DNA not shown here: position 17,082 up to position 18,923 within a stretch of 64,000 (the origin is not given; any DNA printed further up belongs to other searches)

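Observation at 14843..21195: Non-pyrrolysine MttB-family methyltransferase with no corrinoid partner, embedded between BKACE/aminotransferase and a dimethylglycine-dehydrogenase-like flavoprotein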

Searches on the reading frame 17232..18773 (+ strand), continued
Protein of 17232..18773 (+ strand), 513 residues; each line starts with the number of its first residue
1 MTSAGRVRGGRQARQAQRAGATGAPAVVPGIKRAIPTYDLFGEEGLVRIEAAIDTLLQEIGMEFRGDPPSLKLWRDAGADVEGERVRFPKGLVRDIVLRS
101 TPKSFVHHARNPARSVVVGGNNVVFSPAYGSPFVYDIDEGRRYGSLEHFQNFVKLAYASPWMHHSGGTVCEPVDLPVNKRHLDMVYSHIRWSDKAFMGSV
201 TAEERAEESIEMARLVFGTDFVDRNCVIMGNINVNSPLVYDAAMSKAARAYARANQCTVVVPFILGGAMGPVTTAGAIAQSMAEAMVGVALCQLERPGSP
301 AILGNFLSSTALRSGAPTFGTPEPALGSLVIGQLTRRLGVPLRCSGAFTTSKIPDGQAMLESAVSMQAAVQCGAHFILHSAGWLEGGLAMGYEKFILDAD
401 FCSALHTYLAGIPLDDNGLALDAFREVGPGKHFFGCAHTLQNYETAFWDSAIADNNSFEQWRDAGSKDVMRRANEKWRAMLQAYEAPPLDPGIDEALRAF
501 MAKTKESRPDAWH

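Call 31: search_solved_structures(query=window:17232-18773:+, show_alignments=5, max_evalue=1e-10)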
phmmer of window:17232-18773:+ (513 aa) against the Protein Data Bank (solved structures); distinct sequences matched with E-value up to 1e-10: 5.
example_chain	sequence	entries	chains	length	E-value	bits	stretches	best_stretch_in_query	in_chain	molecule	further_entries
4yyc_A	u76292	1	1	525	1.8e-185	620.5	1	7-512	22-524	Putative trimethylamine methyltransferase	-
2qne_A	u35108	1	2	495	9.7e-116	390.4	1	34-504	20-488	Putative methyltransferase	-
9yce_A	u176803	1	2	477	1.3e-115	390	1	35-504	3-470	Glycine betaine methyltransferase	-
7xcl_A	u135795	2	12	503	8.8e-33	116.8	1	40-504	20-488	Trimethylamine methyltransferase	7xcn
7xcm_A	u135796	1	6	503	1.4e-32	116.1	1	40-504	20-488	Trimethylamine methyltransferase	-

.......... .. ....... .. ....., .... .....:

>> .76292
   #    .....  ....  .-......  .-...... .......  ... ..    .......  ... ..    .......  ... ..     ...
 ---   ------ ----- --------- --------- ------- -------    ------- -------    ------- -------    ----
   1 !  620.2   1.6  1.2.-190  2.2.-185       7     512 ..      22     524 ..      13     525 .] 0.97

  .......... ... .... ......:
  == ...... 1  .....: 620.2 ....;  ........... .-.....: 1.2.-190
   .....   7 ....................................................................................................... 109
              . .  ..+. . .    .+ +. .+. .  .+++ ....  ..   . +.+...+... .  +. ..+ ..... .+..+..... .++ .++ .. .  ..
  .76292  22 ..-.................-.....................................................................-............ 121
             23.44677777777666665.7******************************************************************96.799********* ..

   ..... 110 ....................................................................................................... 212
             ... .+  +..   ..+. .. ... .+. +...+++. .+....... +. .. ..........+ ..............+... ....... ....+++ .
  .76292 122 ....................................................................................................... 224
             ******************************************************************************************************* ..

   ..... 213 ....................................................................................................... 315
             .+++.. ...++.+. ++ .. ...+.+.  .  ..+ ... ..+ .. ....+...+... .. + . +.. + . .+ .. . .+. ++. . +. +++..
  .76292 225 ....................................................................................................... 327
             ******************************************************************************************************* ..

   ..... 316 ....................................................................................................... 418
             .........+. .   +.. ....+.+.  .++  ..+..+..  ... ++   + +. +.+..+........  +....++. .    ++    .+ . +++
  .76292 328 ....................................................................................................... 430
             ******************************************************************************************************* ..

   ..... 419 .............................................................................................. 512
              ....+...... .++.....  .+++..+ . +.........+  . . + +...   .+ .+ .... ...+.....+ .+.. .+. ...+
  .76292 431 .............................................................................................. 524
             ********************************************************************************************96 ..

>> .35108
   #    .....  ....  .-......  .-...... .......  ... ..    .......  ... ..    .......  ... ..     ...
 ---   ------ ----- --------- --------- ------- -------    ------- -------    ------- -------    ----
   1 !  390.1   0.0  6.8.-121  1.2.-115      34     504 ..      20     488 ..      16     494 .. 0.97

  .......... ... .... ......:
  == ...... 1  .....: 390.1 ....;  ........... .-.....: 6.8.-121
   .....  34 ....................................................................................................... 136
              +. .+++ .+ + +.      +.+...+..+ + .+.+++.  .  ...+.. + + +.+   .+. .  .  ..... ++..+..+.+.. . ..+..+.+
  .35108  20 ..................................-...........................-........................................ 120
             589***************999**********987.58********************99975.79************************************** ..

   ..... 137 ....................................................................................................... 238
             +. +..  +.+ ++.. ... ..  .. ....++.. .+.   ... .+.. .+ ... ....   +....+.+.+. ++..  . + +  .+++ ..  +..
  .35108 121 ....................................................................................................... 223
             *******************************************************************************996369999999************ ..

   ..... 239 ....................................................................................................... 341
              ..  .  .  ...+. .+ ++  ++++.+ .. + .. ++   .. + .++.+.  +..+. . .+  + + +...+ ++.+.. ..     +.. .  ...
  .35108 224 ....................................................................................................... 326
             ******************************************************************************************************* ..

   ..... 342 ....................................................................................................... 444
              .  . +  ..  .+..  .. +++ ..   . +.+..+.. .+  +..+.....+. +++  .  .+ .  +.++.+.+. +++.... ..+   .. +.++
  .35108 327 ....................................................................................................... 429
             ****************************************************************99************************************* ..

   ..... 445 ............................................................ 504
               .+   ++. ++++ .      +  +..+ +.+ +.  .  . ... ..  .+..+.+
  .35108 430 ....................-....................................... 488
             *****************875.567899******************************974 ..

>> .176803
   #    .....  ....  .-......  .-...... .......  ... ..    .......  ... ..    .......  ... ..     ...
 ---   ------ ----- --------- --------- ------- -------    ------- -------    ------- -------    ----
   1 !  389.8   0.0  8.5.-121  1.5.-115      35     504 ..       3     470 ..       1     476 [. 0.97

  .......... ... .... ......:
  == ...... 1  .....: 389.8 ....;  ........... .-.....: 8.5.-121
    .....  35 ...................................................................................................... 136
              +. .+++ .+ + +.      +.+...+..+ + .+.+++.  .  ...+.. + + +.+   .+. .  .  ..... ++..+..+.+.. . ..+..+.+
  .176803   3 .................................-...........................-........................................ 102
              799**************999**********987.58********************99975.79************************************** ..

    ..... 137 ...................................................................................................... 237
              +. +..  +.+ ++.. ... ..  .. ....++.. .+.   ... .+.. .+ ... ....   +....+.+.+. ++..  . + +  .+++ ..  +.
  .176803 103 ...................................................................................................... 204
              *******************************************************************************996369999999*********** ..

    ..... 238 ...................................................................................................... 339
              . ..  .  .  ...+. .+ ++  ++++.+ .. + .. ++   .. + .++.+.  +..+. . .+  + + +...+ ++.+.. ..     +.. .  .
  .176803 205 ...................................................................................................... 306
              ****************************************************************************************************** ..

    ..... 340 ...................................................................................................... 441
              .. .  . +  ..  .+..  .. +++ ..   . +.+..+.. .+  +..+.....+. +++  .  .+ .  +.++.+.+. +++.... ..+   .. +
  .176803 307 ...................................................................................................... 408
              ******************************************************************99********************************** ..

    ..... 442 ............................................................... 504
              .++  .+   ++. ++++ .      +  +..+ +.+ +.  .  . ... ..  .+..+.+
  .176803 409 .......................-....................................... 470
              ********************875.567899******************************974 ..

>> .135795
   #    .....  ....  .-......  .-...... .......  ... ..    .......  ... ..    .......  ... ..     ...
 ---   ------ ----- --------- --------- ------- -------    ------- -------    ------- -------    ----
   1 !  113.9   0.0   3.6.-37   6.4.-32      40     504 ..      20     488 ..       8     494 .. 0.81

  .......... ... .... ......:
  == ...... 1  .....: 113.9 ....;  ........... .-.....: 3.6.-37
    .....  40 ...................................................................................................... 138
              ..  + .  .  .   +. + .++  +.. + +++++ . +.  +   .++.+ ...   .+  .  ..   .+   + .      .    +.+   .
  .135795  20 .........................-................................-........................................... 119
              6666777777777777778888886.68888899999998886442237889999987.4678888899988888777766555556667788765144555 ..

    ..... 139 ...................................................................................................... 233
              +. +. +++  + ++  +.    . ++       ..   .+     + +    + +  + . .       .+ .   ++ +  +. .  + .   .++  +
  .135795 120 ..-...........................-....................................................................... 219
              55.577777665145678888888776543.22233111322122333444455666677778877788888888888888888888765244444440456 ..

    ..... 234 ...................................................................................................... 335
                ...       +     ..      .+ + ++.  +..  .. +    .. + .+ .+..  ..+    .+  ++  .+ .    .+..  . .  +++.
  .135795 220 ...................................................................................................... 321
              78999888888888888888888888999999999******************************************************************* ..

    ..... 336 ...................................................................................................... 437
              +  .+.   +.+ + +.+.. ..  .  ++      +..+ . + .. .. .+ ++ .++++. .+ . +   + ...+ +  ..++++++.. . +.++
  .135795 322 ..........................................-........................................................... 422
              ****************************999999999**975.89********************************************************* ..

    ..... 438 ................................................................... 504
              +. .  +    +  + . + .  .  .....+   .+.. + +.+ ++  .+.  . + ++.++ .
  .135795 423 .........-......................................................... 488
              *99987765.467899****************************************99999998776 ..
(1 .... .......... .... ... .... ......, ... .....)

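Call 37: search_protein_families(library=pfam, proteins=[L004:7461-8609:+, L004:8673-9266:-, L004:11645-12730:-, L004:6024-7415:-, L004:5010-6023:-, L004:3804-5009:-, L006:8645-9838:-, L006:11368-12591:+, L008:11812-12990:+, L005:2682-3902:+], max_evalue=0.00001)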
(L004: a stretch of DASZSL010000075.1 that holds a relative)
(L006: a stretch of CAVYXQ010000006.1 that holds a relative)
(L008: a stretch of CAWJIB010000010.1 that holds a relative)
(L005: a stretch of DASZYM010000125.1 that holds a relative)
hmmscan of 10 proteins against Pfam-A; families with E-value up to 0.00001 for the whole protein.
L004:7461-8609:+ (382 aa): 1 family
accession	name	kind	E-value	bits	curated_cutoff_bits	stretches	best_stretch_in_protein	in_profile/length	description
PF13640.12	2OG-FeII_Oxy_3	-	1.7e-12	48.5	27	1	293-380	2-97/98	2OG-Fe(II) oxygenase superfamily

L004:8673-9266:- (197 aa): 1 family
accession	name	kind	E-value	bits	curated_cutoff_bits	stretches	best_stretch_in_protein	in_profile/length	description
PF07310.19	PAS_5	-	1e-12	48.5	22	1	50-177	2-130/137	PAS domain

L004:11645-12730:- (361 aa): 1 family
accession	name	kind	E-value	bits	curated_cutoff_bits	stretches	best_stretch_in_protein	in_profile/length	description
PF00701.28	DHDPS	-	5.5e-30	104.5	22.1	1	68-348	14-284/289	Dihydrodipicolinate synthetase family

L004:6024-7415:- (463 aa): 4 families
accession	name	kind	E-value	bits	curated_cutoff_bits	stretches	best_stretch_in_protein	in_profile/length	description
PF03721.20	UDPG_MGDP_dh_N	-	2e-66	223.6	27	1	30-212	1-187/187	UDP-glucose/GDP-mannose dehydrogenase family, NAD binding domain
PF00984.24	UDPG_MGDP_dh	-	7.3e-36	122.6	25.4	1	229-321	1-93/94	UDP-glucose/GDP-mannose dehydrogenase family, central domain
PF03720.21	UDPG_MGDP_dh_C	-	3.8e-33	114.4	30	1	345-446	1-103/103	UDP-glucose/GDP-mannose dehydrogenase family, UDP binding domain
PF02558.23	ApbA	-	7.7e-06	26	22.2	0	32-100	1-62/150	Ketopantoate reductase PanE/ApbA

L004:5010-6023:- (337 aa): 5 families
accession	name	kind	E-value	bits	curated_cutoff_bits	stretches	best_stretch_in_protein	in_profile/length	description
PF01370.27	Epimerase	-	4.6e-52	177.2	20.9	1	15-263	1-240/240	NAD dependent epimerase/dehydratase family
PF16363.11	GDP_Man_Dehyd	-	9.5e-42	144.1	27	1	16-323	1-329/332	GDP-mannose 4,6 dehydratase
PF04321.23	RmlD_sub_bind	-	2.7e-14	53.3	27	1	15-165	3-138/287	RmlD substrate binding domain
PF02719.21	Polysacc_synt_2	-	1.1e-12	48.3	20.2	1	15-187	1-176/293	Polysaccharide biosynthesis protein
PF01073.25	3Beta_HSD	-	2.4e-09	37.1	22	1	16-158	1-152/280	3-beta hydroxysteroid dehydrogenase/isomerase family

L004:3804-5009:- (401 aa): 2 families
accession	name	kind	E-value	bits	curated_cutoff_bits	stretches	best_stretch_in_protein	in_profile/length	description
PF07690.21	MFS_1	-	3.9e-45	154.7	33.4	1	21-362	2-345/347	Major Facilitator Superfamily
PF00083.30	Sugar_tr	-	1.3e-07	31.3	22.3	1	48-188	44-190/452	Sugar (and other) transporter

L006:8645-9838:- (397 aa): 1 family
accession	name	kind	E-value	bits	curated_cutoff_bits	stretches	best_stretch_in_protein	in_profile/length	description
PF01008.23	IF-2B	-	9.6e-62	209.2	22.4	1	85-382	2-278/280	Initiation factor 2 subunit family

L006:11368-12591:+ (407 aa): 1 family
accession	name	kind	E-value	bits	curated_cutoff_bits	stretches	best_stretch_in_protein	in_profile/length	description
PF07478.18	Dala_Dala_lig_C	-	1.3e-06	28.6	24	0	167-255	6-94/204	D-ala D-ala ligase C-terminus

L008:11812-12990:+ (392 aa): 1 family
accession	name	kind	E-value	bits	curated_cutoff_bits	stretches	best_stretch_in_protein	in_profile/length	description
PF07478.18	Dala_Dala_lig_C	-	5.6e-08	33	24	0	177-237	37-93/204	D-ala D-ala ligase C-terminus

L005:2682-3902:+ (406 aa): 1 family
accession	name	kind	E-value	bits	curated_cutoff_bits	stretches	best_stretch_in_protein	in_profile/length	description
PF13640.12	2OG-FeII_Oxy_3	-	8.7e-13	49.5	27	1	317-404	2-97/98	2OG-Fe(II) oxygenase superfamily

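Call 50: search_protein_families(library=pfam, proteins=[L022:4577-6205:+, L022:6165-7388:-, L022:11480-12562:+, L022:3-2132:+, L022:2078-2731:+, L022:12643-13158:+, L013:7248-8756:+, L013:8848-9540:+, L013:6033-7142:+], max_evalue=0.00001)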
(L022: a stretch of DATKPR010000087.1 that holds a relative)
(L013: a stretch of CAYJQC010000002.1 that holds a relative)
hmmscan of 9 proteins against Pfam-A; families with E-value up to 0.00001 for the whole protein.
L022:4577-6205:+ (542 aa): 2 families
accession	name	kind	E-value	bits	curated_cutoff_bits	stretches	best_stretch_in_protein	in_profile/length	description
PF00854.27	PTR2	-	2.1e-51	175.5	27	1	142-502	2-380/392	POT family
PF07690.21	MFS_1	-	2.7e-20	73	33.4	1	84-397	7-299/347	Major Facilitator Superfamily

L022:6165-7388:- (407 aa): 2 families
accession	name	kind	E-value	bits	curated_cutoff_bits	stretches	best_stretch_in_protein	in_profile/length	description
PF00848.25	Ring_hydroxyl_A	-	4.8e-37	128.3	24.9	1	202-389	8-207/208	Ring hydroxylating alpha subunit (catalytic domain)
PF00355.32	Rieske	-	3.1e-14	53.1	20.3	1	50-133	2-83/88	Rieske [2Fe-2S] domain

L022:11480-12562:+ (360 aa): 1 family
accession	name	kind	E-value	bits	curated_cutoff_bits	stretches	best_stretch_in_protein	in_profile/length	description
PF12833.13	HTH_18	-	4.5e-21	75.4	33.6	1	277-355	1-79/80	Helix-turn-helix domain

L022:3-2132:+ (709 aa): 1 family
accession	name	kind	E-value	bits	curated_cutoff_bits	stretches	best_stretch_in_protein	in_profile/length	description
PF07715.20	Plug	-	8.5e-06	26.7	23.9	0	20-54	73-107/107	TonB-dependent Receptor Plug Domain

L022:2078-2731:+ (217 aa): 0 families

L022:12643-13158:+ (171 aa): 0 families

L013:7248-8756:+ (502 aa): 1 family
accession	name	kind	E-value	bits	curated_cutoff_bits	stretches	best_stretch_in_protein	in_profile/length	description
PF00211.25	Guanylate_cyc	-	7.9e-10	39.1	21.9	1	323-458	8-138/183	Adenylate and Guanylate cyclase catalytic domain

L013:8848-9540:+ (230 aa): 5 families
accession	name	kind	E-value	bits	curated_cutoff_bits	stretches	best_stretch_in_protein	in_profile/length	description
PF02798.26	GST_N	-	2.2e-16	60.3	20.9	1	20-92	3-76/76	Glutathione S-transferase, N-terminal domain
PF13409.12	GST_N_2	-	2.3e-12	47.8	25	1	29-93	4-70/70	Glutathione S-transferase, N-terminal domain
PF00043.30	GST_C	-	9.7e-10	39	20.7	1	134-211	13-93/93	Glutathione S-transferase, C-terminal domain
PF13417.12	GST_N_3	-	6.7e-09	36.4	22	1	31-96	11-73/75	Glutathione S-transferase, N-terminal domain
PF13410.11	GST_C_2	-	1.1e-06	29.1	24.9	1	153-206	12-69/69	Glutathione S-transferase, C-terminal domain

L013:6033-7142:+ (369 aa): 0 families

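Call 51: find_encoding_contigs(protein=window:17232-18773:+, flank=2000, max_places=4)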
Protein window:17232-18773:+ (513 aa): no gene with exactly this product is on record in the collection.
